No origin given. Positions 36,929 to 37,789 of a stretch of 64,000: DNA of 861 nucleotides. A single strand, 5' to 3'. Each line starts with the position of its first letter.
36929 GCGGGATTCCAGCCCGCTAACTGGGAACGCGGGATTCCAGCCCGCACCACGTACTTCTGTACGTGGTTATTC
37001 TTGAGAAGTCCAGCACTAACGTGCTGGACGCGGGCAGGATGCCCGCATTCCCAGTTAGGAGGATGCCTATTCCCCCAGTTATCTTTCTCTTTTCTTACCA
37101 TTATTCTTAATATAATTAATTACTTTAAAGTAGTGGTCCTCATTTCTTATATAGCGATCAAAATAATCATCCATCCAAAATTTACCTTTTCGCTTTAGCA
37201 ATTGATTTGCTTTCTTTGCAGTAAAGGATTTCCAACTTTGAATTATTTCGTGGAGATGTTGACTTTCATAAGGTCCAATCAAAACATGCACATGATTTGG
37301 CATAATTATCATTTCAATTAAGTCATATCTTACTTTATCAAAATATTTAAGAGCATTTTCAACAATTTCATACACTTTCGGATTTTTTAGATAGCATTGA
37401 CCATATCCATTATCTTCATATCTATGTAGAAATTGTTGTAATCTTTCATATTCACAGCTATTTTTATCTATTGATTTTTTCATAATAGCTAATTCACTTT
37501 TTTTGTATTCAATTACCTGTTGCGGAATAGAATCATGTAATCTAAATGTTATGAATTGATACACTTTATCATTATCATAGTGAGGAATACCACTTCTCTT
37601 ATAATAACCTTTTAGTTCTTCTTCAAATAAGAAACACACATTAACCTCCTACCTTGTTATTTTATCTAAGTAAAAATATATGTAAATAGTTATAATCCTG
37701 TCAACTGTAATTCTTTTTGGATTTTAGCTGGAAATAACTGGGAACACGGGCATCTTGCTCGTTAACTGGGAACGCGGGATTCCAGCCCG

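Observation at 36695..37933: REPtron: a RAYT transposase bracketed by two direct 110-bp REPINs, inverted REPs and a perfect 10 x 28 bp head-to-tail REP array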

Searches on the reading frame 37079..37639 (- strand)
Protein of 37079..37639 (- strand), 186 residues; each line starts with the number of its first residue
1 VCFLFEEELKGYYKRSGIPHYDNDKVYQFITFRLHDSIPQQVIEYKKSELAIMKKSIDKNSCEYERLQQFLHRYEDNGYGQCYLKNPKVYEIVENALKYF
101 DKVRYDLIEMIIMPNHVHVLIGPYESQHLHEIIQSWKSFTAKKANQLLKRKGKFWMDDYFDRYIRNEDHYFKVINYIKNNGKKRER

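Call 4: search_protein_families(library=pfam, proteins=[window:37079-37639:-], max_evalue=1)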
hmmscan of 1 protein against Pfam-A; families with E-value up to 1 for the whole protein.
window:37079-37639:- (186 aa): 2 families
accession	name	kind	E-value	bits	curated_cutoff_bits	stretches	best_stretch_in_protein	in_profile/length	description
PF01797.21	Y1_Tnp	-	6.5e-10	39.6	23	1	97-180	33-121/121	Transposase IS200 like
PF07700.20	HNOB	-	0.0077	16.6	25.5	1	98-163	15-81/163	Haem-NO-binding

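Call 5: search_protein_families(library=ncbifam, proteins=[window:37079-37639:-], max_evalue=1)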
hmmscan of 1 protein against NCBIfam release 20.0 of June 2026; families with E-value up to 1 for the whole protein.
window:37079-37639:- (186 aa): 3 families
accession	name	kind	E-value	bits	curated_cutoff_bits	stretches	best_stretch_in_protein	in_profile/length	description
NF047646.1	REP_Tyr_transpos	equivalog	1.6e-15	57.3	80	1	87-182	28-132/146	REP-associated tyrosine transposase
NF033573.1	transpos_IS200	equivalog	8.2e-07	29.3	55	1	93-162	35-110/126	IS200/IS605 family transposase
TIGR01604.1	PYST-C2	paralog_domain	0.07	13.2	40.35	1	111-184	24-98/150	Plasmodium yoelii subtelomeric domain PYST-C2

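Call 8: search_solved_structures(query=window:37079-37639:-, max_evalue=1, show_alignments=2)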
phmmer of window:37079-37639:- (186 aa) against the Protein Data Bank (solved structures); distinct sequences matched with E-value up to 1: 3.
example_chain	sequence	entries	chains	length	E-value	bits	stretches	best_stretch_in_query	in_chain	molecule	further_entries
2xm3_A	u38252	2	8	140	0.12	15.6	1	106-156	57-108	TRANSPOSASE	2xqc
2xma_A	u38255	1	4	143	0.12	15.5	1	106-156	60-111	TRANSPOSASE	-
2xo6_A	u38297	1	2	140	0.15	15.2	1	106-156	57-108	TRANSPOSASE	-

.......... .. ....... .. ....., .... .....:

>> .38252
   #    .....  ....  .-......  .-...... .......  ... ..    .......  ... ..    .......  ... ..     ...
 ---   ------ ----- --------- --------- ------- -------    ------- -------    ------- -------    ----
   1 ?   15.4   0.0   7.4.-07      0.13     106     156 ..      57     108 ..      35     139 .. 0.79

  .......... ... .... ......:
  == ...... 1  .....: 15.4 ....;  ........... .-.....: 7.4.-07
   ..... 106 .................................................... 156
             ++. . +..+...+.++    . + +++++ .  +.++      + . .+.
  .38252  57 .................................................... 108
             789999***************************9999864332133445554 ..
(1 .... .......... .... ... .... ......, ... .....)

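Call 10: find_homologous_proteins(query=window:37079-37639:-)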
Query window:37079-37639:- (186 aa): 931 proteins with E <= 0.001 among 972 candidates; the best 120 are listed.
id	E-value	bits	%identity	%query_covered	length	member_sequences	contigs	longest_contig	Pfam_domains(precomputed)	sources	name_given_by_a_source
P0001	3.9e-122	423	100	100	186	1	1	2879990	PF01797.22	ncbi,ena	-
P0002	1.5e-103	363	85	100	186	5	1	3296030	PF01797.22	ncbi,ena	-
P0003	2.6e-82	293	72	100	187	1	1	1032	PF01797.22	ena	-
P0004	1.4e-76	275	67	98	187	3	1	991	PF01797.22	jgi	-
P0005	9.0e-75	269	67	100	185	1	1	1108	PF01797.22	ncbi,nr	ncbi:transposase [bacterium]|nr:transposase [bacterium]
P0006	9.7e-75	269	63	100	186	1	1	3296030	PF01797.22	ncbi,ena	-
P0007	1.4e-71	258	63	98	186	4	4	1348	PF01797.22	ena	-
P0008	5.0e-70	253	60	97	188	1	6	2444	PF01797.22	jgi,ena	-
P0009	4.8e-69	250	61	99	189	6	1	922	PF01797.22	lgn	-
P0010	1.2e-68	249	60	100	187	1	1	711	PF01797.22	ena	-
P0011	6.9e-68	246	59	99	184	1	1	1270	PF01797.22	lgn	-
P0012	1.3e-67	245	58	99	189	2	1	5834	PF01797.22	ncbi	-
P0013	2.3e-67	245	61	99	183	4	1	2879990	PF01797.22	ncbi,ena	-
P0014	1.2e-66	242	62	99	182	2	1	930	PF01797.22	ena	-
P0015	3.1e-66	241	58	99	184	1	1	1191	PF01797.22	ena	-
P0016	6.1e-66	240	58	99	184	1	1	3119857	PF01797.22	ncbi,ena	-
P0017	8.9e-65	236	58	97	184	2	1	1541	PF01797.22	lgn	-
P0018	7.7e-63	230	54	97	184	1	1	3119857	PF01797.22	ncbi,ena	-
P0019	8.4e-63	230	57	97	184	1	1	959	PF01797.22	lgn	-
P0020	4.0e-62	227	55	100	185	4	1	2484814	PF01797.22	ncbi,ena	-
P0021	1.3e-60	223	57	95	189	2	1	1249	PF01797.22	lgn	-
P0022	8.9e-60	220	56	96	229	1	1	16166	PF01797.22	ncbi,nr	ncbi:MAG: transposase [Candidatus Cloacimonetes bacterium]|nr:transposase [Candidatus Cloacimonadota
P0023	2.4e-59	218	55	95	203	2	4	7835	PF01797.22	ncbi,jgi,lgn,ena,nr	ncbi:MAG: transposase [Candidatus Tenebribacter mawsonii]|nr:transposase [Candidatus Tenebribacter m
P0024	3.3e-59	218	54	95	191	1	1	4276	PF01797.22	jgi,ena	-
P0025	4.4e-59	218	58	93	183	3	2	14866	PF01797.22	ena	-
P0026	7.7e-59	217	54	97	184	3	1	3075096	PF01797.22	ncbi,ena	-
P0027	1.3e-58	216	57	94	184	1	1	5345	PF01797.22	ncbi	ncbi:MAG: transposase [Candidatus Cloacimonadales bacterium]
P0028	5.6e-56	207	54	95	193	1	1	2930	PF01797.22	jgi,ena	-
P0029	1.1e-55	206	54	93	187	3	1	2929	PF01797.22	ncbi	-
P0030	1.7e-55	206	53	96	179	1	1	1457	PF01797.22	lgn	-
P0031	1.3e-54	203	53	95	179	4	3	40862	PF01797.22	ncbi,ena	ncbi:MAG: transposase [Candidatus Cloacimonadales bacterium]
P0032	3.6e-54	202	53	95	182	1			PF01797.22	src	-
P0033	3.6e-53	198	53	95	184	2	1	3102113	PF01797.22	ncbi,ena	-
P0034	1.0e-52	197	51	95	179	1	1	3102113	PF01797.22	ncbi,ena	-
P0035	2.0e-52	196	53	92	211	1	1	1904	PF01797.22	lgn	-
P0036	4.5e-51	191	52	94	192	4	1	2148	PF01797.22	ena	-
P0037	8.1e-51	191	52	94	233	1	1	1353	PF01797.22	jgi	-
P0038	2.7e-49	186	51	92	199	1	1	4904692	PF01797.22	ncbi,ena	-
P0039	1.1e-48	184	51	94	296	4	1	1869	PF01797.22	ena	-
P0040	1.6e-48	183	49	97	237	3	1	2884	PF01797.22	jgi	jgi:REP element-mobilizing transposase RayT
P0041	7.5e-48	181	49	93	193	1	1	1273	PF01797.22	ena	-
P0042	2.8e-47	179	48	96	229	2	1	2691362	PF01797.22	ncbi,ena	-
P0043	3.0e-47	179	49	94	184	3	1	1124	PF01797.22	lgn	-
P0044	4.9e-47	178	47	93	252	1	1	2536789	PF01797.22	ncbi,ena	-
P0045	6.7e-47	178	50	92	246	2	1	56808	PF01797.22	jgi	-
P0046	9.4e-47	177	50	93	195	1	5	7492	PF01797.22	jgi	jgi:REP element-mobilizing transposase RayT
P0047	1.5e-46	177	50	92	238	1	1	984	PF01797.22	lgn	-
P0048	1.5e-46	177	49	93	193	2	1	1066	PF01797.22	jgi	-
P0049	2.4e-46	176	50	91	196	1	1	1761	PF01797.22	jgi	jgi:REP element-mobilizing transposase RayT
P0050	4.7e-46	175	45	92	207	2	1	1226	PF01797.22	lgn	-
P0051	6.5e-46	175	51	92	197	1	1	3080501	PF01797.22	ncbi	ncbi:MAG: transposase [Pyrinomonadaceae bacterium]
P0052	7.7e-46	174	51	94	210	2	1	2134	PF01797.22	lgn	-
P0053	1.6e-45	173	48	91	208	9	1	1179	PF01797.22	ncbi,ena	-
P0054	1.9e-45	173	62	65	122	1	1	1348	PF01797.22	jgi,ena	-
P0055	2.0e-45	173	48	94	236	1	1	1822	PF01797.22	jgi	jgi:REP element-mobilizing transposase RayT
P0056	3.7e-45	172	47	94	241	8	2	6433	PF01797.22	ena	-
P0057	4.7e-45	172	47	94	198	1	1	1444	PF01797.22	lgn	-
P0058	5.0e-45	172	48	94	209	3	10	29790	PF01797.22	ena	-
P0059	5.0e-45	172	46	94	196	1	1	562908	PF01797.22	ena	-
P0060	5.3e-45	172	50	87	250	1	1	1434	PF01797.22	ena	-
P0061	5.7e-45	172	47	94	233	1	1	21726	PF01797.22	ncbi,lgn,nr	ncbi:MAG: transposase [Chloroflexi bacterium]|nr:transposase [Chloroflexota bacterium]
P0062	6.2e-45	171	47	94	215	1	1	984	PF01797.22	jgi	jgi:REP element-mobilizing transposase RayT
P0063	1.1e-44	171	48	92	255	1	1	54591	PF01797.22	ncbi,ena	-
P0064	1.2e-44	170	47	92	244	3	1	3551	PF01797.22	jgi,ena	jgi:REP element-mobilizing transposase RayT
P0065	1.3e-44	170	49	92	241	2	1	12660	PF01797.22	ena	-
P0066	1.3e-44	170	45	92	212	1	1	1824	PF01797.22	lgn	-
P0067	1.5e-44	170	49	92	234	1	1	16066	PF01797.22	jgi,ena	jgi:REP element-mobilizing transposase RayT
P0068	1.6e-44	170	45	94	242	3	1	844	PF01797.22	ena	-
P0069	1.6e-44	170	45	95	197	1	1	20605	PF01797.22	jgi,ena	-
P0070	1.9e-44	170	47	91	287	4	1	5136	PF01797.22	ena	-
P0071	2.2e-44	170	49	92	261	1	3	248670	PF01797.22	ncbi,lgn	-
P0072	2.3e-44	170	47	92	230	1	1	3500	PF01797.22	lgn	-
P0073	2.4e-44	170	47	92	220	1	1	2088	PF01797.22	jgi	jgi:REP element-mobilizing transposase RayT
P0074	2.6e-44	169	47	96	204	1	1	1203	PF01797.22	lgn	-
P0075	2.7e-44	169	46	93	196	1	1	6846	PF01797.22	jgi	jgi:hypothetical protein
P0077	3.7e-44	169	50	94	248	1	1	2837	PF01797.22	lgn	-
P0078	3.7e-44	169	43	93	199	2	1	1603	PF01797.22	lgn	-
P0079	3.9e-44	169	44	98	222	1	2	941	PF01797.22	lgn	-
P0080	4.6e-44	169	46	92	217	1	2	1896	PF01797.22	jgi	jgi:REP element-mobilizing transposase RayT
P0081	6.3e-44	168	45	95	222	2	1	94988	PF01797.22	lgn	-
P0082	6.6e-44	168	47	91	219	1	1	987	PF01797.22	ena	-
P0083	6.7e-44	168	47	94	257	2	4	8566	PF01797.22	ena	-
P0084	7.0e-44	168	47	91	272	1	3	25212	PF01797.22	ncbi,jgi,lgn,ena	-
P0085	7.9e-44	168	43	95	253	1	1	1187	PF01797.22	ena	-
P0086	7.9e-44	168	46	91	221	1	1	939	PF01797.22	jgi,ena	-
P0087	8.7e-44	168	47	94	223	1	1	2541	PF01797.22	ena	-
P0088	8.9e-44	168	44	92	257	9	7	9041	PF01797.22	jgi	jgi:REP element-mobilizing transposase RayT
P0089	9.1e-44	168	45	92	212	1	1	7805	PF01797.22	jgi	jgi:REP element-mobilizing transposase RayT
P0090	1.2e-43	167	46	92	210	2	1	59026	PF01797.22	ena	-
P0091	1.2e-43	167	44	92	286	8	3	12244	PF01797.22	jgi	jgi:REP element-mobilizing transposase RayT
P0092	1.3e-43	167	46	92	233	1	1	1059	PF01797.22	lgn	-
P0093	1.6e-43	167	51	85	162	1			PF01797.22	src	-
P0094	1.7e-43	167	47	91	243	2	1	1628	PF01797.22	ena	-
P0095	2.4e-43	166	47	95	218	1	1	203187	PF01797.22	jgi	jgi:REP element-mobilizing transposase RayT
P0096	2.5e-43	166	46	91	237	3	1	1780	PF01797.22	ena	-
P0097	2.7e-43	166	48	95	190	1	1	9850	PF01797.22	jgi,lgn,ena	-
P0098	2.8e-43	166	49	94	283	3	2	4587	PF01797.22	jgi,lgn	-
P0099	3.3e-43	166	53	86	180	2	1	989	PF01797.22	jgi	jgi:REP element-mobilizing transposase RayT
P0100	3.5e-43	166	47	95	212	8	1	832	PF01797.22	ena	-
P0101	5.3e-43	165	46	92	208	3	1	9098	PF01797.22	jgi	jgi:putative DNA methylase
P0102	1.0e-42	164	44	97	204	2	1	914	PF01797.22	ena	-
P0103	1.1e-42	164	46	92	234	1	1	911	PF01797.22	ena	-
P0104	1.1e-42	164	44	95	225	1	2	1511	PF01797.22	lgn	-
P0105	1.2e-42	164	44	94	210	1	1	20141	PF01797.22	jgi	-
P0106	1.3e-42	164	52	86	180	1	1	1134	PF01797.22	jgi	jgi:REP element-mobilizing transposase RayT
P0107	1.5e-42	164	48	96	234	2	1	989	PF01797.22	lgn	-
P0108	1.6e-42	164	46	91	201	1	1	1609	PF01797.22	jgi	jgi:REP element-mobilizing transposase RayT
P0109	1.7e-42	163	43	96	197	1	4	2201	PF01797.22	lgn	-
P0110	1.7e-42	163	44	92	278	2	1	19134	PF01797.22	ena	-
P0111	1.7e-42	163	47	94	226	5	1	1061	PF01797.22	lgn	-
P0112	2.1e-42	163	44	94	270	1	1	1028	PF01797.22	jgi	-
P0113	2.3e-42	163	44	94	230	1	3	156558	PF01797.22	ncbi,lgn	-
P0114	2.4e-42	163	45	91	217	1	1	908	PF01797.22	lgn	-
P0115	3.2e-42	163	46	92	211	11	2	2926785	PF01797.22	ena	-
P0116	3.5e-42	162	48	92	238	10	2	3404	PF01797.22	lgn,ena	-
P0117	3.6e-42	162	44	92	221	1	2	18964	PF01797.22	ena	-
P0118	3.7e-42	162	44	92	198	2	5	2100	PF01797.22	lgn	-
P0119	4.3e-42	162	47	96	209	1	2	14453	PF01797.22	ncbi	-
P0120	4.6e-42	162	45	93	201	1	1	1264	PF01797.22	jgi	jgi:REP element-mobilizing transposase RayT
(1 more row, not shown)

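Call 11: find_encoding_contigs(protein=window:37079-37639:-, flank=3000, max_places=10)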
Protein window:37079-37639:- (186 aa): no gene with exactly this product is on record in the collection.

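Call 12: find_encoding_contigs(protein=P0001, flank=3000, max_places=10)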
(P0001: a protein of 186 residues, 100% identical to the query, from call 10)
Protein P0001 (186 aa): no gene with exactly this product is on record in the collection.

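Call 13: find_encoding_contigs(protein=P0002, flank=3000, max_places=6)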
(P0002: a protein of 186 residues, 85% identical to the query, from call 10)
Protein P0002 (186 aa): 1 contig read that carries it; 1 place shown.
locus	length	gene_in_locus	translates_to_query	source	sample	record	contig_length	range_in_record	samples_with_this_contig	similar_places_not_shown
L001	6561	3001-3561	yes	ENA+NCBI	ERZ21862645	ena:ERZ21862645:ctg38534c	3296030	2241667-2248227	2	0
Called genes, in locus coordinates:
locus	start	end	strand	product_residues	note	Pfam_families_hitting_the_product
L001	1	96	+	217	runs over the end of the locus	-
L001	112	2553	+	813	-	PF25529:Ig_ENGASE1_C (faint), PF13585:CHU_C (faint), PF13860:FlgD_ig, PF18962:Por_Secre_tail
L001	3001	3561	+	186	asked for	PF01797:Y1_Tnp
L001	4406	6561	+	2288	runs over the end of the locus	PF00041:fn3 (faint), PF23376:Fn3_VIN3 (faint), PF25059:FN3_DSCAM-DSCAML_C (faint), PF22073:Cep192_D4 (faint), PF22544:HYDIN_VesB_CFA65-like_Ig (faint), PF15780:ASH (faint)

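Call 17: find_encoding_contigs(protein=P0013, flank=3000, max_places=4)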
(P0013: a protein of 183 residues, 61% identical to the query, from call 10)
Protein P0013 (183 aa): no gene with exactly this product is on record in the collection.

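Call 18: find_encoding_contigs(protein=P0006, flank=3000, max_places=4)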
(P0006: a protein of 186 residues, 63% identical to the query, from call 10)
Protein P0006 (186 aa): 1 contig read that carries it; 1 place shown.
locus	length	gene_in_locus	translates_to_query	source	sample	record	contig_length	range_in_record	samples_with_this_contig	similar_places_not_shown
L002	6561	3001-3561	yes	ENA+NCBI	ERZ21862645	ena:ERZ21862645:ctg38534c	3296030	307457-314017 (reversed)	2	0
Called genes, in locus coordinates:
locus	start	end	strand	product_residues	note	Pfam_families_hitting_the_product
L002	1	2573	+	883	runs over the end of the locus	PF00133:tRNA-synt_1, PF09334:tRNA-synt_1g, PF13603:tRNA-synt_1_2 (weak), PF09334:tRNA-synt_1g, PF08264:Anticodon_1, PF10458:Val_tRNA-synt_C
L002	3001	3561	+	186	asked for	PF01797:Y1_Tnp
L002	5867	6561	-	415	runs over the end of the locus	PF06245:DUF1015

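Call 19: find_encoding_contigs(protein=P0016, flank=3000, max_places=4)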
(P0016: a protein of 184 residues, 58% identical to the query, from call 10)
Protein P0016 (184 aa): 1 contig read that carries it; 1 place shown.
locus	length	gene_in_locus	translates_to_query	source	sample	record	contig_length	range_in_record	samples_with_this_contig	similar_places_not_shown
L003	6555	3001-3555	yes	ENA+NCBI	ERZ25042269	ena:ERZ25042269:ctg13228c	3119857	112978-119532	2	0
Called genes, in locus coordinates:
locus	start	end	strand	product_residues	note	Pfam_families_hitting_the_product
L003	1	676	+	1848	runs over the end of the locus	PF00069:Pkinase, PF07714:PK_Tyr_Ser-Thr, PF13181:TPR_8 (faint), PF00515:TPR_1 (faint), PF07719:TPR_2 (faint), PF13424:TPR_12, PF00512:HisKA (weak), PF02518:HATPase_c, +3 more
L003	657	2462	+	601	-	PF01541:GIY-YIG, PF27096:UvrC_M, PF02151:UVR, PF22920:UvrC_RNaseH, PF08459:UvrC_RNaseH_dom, PF14520:HHH_5, PF12826:HHH_2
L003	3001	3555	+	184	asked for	PF01797:Y1_Tnp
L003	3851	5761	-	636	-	PF01168:Ala_racemase_N, PF00842:Ala_racemase_C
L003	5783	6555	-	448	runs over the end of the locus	PF13638:PIN_4, PF02562:PhoH, PF13604:AAA_30 (faint)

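Call 24: search_solved_structures(query=A2, max_evalue=1, show_alignments=4)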
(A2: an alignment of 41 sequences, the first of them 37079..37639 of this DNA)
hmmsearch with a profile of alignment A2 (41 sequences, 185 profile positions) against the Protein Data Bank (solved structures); distinct sequences matched with E-value up to 1: 8.
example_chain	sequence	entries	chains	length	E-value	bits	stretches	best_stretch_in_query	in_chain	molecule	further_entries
2xm3_A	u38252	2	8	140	0.00015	24.9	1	103-178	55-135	TRANSPOSASE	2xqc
2xma_A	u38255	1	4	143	0.00015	24.9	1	103-178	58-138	TRANSPOSASE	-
2xo6_A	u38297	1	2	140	0.00035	23.7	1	103-144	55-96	TRANSPOSASE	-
4er8_A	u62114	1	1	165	0.002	21.2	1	89-183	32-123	TnpArep for protein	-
2fyx_A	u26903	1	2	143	0.0036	20.4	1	101-180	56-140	transposase, putative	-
2f4f_A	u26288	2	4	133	0.011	18.8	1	87-161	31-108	Transposase, putative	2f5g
2ec2_A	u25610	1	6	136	0.11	15.5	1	103-161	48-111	136aa long hypothetical transposase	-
4fk7_A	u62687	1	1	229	0.13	15.3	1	44-117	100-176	Putative ADP-ribosyltransferase Certhrax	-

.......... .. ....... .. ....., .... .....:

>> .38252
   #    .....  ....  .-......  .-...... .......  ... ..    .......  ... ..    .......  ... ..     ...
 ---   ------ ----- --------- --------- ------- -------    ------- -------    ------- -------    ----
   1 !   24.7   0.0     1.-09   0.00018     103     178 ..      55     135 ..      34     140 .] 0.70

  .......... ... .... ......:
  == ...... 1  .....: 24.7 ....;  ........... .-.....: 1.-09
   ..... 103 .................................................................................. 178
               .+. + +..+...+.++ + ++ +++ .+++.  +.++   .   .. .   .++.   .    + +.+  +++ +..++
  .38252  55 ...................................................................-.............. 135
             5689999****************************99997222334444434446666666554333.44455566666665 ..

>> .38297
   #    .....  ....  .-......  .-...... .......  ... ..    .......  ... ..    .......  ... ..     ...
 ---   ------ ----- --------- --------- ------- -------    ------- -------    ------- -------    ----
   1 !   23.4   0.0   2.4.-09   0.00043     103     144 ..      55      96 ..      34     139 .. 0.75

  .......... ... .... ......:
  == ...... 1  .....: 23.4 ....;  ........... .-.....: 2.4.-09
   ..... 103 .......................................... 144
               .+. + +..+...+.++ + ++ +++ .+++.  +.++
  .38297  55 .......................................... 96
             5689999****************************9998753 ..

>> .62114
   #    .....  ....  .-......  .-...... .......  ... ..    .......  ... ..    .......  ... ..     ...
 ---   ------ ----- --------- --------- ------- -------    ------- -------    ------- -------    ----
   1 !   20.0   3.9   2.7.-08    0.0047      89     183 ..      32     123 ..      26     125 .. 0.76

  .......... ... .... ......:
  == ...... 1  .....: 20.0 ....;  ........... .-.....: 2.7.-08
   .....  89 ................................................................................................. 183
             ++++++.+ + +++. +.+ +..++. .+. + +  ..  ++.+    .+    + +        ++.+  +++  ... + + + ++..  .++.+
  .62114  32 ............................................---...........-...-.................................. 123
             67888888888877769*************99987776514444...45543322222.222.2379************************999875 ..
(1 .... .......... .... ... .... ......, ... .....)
